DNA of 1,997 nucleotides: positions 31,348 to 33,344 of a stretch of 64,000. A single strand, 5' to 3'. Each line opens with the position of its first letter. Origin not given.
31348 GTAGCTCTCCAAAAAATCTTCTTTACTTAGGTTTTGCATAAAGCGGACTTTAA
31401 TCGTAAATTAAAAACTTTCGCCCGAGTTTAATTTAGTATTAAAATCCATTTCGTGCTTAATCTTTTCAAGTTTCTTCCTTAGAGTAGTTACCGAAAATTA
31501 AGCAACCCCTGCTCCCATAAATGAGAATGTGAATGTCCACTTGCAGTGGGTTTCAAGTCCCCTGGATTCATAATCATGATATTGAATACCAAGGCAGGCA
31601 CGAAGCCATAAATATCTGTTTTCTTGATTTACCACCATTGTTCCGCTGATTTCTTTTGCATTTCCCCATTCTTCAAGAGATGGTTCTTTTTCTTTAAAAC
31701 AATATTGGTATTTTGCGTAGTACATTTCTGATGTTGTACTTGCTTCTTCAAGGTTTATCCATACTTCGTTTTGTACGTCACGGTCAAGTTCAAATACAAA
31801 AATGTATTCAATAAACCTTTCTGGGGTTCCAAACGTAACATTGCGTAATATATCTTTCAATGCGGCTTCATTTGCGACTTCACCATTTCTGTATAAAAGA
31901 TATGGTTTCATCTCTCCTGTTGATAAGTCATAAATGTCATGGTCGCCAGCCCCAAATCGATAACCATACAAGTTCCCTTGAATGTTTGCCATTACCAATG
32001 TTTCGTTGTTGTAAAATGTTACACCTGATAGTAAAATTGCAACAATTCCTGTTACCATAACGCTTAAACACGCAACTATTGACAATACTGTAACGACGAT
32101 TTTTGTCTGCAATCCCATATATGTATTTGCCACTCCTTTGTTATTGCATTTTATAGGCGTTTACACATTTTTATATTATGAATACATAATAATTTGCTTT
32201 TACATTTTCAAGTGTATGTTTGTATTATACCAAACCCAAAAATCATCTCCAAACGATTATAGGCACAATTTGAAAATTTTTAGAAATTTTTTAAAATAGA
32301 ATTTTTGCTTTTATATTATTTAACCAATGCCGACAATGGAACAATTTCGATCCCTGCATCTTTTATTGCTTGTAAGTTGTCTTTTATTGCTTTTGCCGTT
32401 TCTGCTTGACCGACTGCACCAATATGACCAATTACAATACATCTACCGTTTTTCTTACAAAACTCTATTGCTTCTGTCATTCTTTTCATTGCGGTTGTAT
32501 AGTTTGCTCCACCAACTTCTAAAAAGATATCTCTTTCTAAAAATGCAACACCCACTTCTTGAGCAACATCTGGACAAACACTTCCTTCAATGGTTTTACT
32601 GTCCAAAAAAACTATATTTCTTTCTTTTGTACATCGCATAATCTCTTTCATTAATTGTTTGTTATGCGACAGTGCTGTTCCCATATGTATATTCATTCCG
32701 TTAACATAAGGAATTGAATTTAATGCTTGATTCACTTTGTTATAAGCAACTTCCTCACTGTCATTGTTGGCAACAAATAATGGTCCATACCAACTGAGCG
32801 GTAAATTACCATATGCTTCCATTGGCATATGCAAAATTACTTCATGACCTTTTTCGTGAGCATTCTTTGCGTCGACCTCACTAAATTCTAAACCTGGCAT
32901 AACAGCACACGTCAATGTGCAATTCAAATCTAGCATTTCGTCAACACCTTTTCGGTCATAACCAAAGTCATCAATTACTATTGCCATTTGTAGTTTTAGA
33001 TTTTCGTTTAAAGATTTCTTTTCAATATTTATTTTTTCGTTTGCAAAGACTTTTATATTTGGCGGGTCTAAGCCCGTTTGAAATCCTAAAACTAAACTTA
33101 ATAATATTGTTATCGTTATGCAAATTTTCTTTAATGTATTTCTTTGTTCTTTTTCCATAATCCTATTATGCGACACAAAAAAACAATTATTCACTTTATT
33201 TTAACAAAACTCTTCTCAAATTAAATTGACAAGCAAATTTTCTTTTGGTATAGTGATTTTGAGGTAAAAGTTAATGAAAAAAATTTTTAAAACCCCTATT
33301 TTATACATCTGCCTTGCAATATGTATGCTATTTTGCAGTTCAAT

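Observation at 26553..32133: tapA-sipW-tasA-like fibre operon whose signal peptidase carries a 640-aa repeat/beta-rich extension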

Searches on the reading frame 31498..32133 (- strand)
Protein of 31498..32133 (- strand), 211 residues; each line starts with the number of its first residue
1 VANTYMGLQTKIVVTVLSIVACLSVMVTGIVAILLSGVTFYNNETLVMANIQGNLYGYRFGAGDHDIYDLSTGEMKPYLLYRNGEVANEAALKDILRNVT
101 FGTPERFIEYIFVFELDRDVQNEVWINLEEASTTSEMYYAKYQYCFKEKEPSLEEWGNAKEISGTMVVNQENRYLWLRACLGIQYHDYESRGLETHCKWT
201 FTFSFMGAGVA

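Call 3: search_protein_families(library=ncbifam, proteins=[window:31498-32133:-], max_evalue=1)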
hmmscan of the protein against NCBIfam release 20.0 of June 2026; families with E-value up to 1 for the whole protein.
window:31498-32133:- (211 aa): 2 families
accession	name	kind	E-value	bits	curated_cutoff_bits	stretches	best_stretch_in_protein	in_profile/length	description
NF040945.1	CCC_membrane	equivalog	0.097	13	65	1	13-43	4-34/99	CCC motif membrane protein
NF041800.1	Hsp20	equivalog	0.14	11.7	140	1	116-171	18-71/162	archaeal heat shock protein Hsp20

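Call 4: search_protein_families(library=pfam, proteins=[window:31498-32133:-], max_evalue=1)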
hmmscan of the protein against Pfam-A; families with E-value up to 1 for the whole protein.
window:31498-32133:- (211 aa): 0 families

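Call 15: find_homologous_proteins(query=window:31498-32133:-)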
Query window:31498-32133:- (211 aa): 7 proteins with E <= 0.001 among 104 candidates.
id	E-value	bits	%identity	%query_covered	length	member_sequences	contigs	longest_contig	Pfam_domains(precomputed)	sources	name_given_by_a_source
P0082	1.2e-135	468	100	98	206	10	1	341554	-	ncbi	-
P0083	3.9e-106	372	79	98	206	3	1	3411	-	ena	-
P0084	5.6e-97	342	73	98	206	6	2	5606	-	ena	-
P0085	8.7e-97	341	71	97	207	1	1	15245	-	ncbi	-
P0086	2.4e-96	340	73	97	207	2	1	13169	-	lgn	-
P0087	3.6e-92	326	68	97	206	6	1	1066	-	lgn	-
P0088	1.0e-47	181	46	97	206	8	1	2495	-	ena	-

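Call 37: find_encoding_contigs(protein=P0082, flank=3000, max_places=3)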
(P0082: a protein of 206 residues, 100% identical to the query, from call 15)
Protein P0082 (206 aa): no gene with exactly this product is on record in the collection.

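Call 38: list_cluster_members(proteins=[P0082, P0032, P0017])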
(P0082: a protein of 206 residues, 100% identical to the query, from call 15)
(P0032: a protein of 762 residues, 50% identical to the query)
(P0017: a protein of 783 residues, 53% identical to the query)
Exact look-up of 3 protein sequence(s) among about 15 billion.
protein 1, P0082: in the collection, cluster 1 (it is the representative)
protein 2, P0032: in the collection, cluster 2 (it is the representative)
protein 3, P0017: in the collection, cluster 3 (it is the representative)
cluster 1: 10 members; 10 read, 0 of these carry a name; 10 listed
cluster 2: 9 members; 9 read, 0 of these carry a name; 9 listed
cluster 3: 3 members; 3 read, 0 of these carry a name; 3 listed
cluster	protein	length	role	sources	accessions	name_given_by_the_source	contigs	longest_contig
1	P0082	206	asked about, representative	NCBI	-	-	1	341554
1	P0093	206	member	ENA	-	-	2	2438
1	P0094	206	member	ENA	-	-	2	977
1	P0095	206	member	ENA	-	-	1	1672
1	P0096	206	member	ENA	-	-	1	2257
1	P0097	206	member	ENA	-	-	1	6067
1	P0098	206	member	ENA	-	-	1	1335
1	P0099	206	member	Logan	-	-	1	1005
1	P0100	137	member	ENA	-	-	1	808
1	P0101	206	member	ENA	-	-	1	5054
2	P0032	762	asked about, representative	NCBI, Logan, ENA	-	-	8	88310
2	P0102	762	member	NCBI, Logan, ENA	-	-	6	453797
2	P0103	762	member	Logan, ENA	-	-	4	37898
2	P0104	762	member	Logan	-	-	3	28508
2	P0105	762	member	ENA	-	-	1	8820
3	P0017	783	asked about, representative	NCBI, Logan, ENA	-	-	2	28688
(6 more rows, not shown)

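Call 50: search_solved_structures(query=A2, max_evalue=10, show_alignments=2)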
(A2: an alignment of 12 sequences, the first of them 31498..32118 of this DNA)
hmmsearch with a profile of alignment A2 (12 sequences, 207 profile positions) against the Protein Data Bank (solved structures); distinct sequences matched with E-value up to 10: 0.

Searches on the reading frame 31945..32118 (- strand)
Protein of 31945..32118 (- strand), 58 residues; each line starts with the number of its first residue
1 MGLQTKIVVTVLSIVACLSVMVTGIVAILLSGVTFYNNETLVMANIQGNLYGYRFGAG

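Call 20: search_protein_families(library=ncbifam, proteins=[window:31945-32118:-], max_evalue=10)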
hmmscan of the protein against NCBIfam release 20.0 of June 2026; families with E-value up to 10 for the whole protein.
seq(58 aa): 1 family
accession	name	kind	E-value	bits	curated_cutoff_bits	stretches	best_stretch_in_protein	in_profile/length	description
NF040945.1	CCC_membrane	equivalog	0.0059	16.9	65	1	8-38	4-34/99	CCC motif membrane protein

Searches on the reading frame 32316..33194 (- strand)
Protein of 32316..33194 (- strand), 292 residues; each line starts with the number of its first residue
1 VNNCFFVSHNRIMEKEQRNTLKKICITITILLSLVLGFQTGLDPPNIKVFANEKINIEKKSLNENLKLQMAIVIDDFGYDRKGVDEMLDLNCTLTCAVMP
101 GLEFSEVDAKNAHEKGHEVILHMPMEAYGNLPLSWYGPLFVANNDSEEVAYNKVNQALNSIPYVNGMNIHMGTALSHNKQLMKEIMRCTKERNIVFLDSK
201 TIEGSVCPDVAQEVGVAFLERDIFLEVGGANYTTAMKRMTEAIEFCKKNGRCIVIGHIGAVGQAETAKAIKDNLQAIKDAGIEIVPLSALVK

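Call 40: search_protein_families(library=pfam, proteins=[window:32316-33194:-], max_evalue=0.001)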
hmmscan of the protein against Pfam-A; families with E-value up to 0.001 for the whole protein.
window:32316-33194:- (292 aa): 1 family
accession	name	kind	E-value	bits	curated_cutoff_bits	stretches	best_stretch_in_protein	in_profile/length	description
PF04748.18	Polysacc_deac_2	-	3.1e-59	200.1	27.5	1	72-291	1-212/212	Divergent polysaccharide deacetylase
